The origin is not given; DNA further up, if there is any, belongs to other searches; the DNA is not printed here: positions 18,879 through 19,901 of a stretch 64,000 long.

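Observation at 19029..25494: Phage-borne biosynthetic-looking cluster with two radical SAM enzymes, an AsnB-like amidotransferase, an RmlD-like reductase, a methyltransferase and glycosyltransferases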

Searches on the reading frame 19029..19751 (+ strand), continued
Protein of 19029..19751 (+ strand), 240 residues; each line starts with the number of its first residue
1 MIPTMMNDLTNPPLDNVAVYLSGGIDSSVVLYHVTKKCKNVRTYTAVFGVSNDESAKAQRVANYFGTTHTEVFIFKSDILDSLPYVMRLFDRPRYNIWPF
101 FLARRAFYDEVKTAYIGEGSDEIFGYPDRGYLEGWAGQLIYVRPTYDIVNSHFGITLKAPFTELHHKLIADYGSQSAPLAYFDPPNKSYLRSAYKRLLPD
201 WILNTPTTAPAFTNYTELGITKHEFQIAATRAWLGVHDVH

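Call 78: search_protein_families(library=pfam, proteins=[L019:78-1160:+, L019:1151-2176:+, L019:2189-2812:+, L019:3530-4291:+, L019:4275-6479:+, L019:7151-8269:+, L019:8293-9237:+, L019:9737-11116:+, L019:13052-13912:+, L019:13919-15745:+], max_evalue=0.001)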
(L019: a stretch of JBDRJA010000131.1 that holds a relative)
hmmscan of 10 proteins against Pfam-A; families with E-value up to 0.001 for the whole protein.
L019:78-1160:+ (360 aa): 3 families
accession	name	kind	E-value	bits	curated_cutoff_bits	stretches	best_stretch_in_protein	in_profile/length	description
PF00534.26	Glycos_transf_1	-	7.1e-26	91.2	26.4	1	181-330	17-160/172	Glycosyl transferases group 1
PF13692.12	Glyco_trans_1_4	-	5e-22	79.1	27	1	181-324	3-140/142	Glycosyl transferases group 1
PF13524.12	Glyco_trans_1_2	-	1.5e-07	31.9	25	1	212-355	16-142/144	Glycosyl transferase-like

L019:1151-2176:+ (341 aa): 2 families
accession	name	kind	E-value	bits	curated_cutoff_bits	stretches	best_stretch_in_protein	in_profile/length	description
PF04055.27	Radical_SAM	-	2.8e-18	67.1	29.5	1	51-186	1-141/166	Radical SAM superfamily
PF13186.11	SPASM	-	3.1e-11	43.8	21.5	1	275-339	1-67/67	Iron-sulfur cluster-binding domain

L019:2189-2812:+ (207 aa): 2 families
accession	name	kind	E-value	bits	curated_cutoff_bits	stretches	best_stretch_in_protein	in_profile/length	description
PF13489.12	Methyltransf_23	-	1.9e-06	28.2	27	1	28-125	13-119/164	Methyltransferase domain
PF08241.18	Methyltransf_11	-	5.8e-05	24.1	21.2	1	40-118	1-89/95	Methyltransferase domain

L019:3530-4291:+ (253 aa): 2 families
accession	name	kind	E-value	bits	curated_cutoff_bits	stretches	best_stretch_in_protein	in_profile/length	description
PF00535.33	Glycos_transf_2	-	1.9e-16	60.9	23.3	1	16-159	1-132/168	Glycosyl transferase family 2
PF13641.12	Glyco_tranf_2_3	-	6.8e-05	23.4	27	1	13-110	1-96/230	Glycosyltransferase like family 2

L019:4275-6479:+ (734 aa): 0 families

L019:7151-8269:+ (372 aa): 4 families
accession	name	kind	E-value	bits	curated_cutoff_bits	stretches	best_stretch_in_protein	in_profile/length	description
PF00534.26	Glycos_transf_1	-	5e-23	81.9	26.4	1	185-351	2-170/172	Glycosyl transferases group 1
PF13692.12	Glyco_trans_1_4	-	7.2e-21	75.4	27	1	199-339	2-142/142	Glycosyl transferases group 1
PF13524.12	Glyco_trans_1_2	-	1.3e-06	28.9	25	1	236-368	22-144/144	Glycosyl transferase-like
PF13439.12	Glyco_transf_4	-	3.5e-06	27.6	28.5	1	101-178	74-170/170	Glycosyltransferase Family 4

L019:8293-9237:+ (314 aa): 2 families
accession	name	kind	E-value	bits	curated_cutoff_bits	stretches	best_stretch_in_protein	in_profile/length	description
PF00535.33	Glycos_transf_2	-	3.7e-34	118.5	23.3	1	5-167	1-166/168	Glycosyl transferase family 2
PF10111.15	Glyco_tranf_2_2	-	6.3e-06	26.3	27.3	1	5-96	1-92/276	Glycosyltransferase like family 2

L019:9737-11116:+ (459 aa): 3 families
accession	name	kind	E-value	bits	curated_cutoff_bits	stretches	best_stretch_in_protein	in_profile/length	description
PF00733.27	Asn_synthase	-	2.1e-105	353.7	21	1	71-453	2-352/354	Asparagine synthase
PF06508.19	QueC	-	7e-06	26.1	22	1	91-145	4-57/210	Queuosine biosynthesis protein QueC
PF02540.23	NAD_synthase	-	0.00043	19.9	21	1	68-145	2-78/242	NAD synthase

L019:13052-13912:+ (286 aa): 7 families
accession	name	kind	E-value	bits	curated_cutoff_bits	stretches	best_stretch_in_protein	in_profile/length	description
PF08241.18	Methyltransf_11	-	5e-15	56.3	21.2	1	133-181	47-95/95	Methyltransferase domain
PF05148.21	Methyltransf_8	-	3.3e-08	34.1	27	1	97-188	67-161/219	Hypothetical methyltransferase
PF13649.12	Methyltransf_25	-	3.8e-07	31.1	27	1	133-177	51-97/97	Methyltransferase domain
PF13489.12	Methyltransf_23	-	3.8e-07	30.4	27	1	134-198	69-124/164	Methyltransferase domain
PF13847.12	Methyltransf_31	-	3.1e-06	27.4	27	1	134-182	60-110/145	Methyltransferase domain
PF01209.24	Ubie_methyltran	-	1.3e-05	25.1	20.1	1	130-181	99-151/233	ubiE/COQ5 methyltransferase family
PF08242.18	Methyltransf_12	-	2.2e-05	25.5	30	1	128-179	48-98/98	Methyltransferase domain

L019:13919-15745:+ (608 aa): 0 families

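Call 81: search_protein_families(library=padloc, proteins=[window:19029-19751:+], max_evalue=0.001)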
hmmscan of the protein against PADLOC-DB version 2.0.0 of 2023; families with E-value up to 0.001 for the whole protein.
window:19029-19751:+ (240 aa): 1 family
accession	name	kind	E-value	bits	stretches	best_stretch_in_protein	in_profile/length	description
PDLC00911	QueC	-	1.4e-05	23.3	1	15-72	6-65/190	QueC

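Call 84: fold_search(model_id=the predicted structure, library=viral)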
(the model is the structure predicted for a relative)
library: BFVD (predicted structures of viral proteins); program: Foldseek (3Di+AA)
matches with E <= 10: 710; with E <= 0.001: 137
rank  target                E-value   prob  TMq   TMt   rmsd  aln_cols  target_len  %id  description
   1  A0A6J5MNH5            4.3e-12  1.00  0.58  0.72   5.4       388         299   13  Uncharacterized protein [uncultured Caudovirales phage]
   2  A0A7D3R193            1.9e-10  1.00  0.60  0.29   6.8       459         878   12  Glycosyl transferase family 1 [Fadolivirus FV1/VV64]
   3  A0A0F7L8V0            1.1e-09  1.00  0.59  0.58   6.4       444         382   14  Glycosyl transferase [uncultured marine virus]
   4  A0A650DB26            1.2e-09  1.00  0.58  0.48   6.1       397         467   10  (no name in the UniProt tables at hand)
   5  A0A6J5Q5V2            2.7e-09  1.00  0.53  0.53   7.8       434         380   10  Glycosyl transferases group 1 [uncultured Caudovirales phage]
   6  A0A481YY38            2.9e-09  1.00  0.57  0.31   6.0       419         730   12  Glycosyl transferase [Marseillevirus LCMAC202]
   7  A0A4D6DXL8            3.6e-09  1.00  0.49  0.50   7.9       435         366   14  Uncharacterized protein [Shigella phage SSE1]
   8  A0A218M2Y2            4.5e-09  1.00  0.54  0.59   7.1       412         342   12  Glycosyl transferase family 1 domain-containing protein [Acidovorax phage ACP17]
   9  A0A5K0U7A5            8.3e-09  1.00  0.63  0.48   5.9       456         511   11  Glycosyltransferase family group 1 protein [Yasminevirus sp. GU-2018]
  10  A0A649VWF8            1.1e-08  1.00  0.59  0.47   6.1       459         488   13  Glycosyltransferase [Arthrobacter phage BeatusComedenti]
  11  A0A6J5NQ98            1.3e-08  1.00  0.56  0.71   5.2       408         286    8  Uncharacterized protein [uncultured Caudovirales phage]
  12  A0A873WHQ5            1.7e-08  1.00  0.55  0.52   7.0       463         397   11  (no name in the UniProt tables at hand)
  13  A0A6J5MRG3            2.4e-08  1.00  0.57  0.62   5.7       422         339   12  Glycosyl transferases group 1 [uncultured Caudovirales phage]
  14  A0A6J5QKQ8            3.4e-08  1.00  0.48  0.58   7.7       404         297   13  Glycosyl transferases group 1 [uncultured Caudovirales phage]
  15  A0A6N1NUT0            3.4e-08  1.00  0.53  0.57   7.4       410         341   12  Spore protein YkvP/CgeB glycosyl transferase-like domain-containing protein [Tupanvirus soda lake]
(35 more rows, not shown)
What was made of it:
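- Many viral GT1/GT4 proteins share the fold (call 84).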
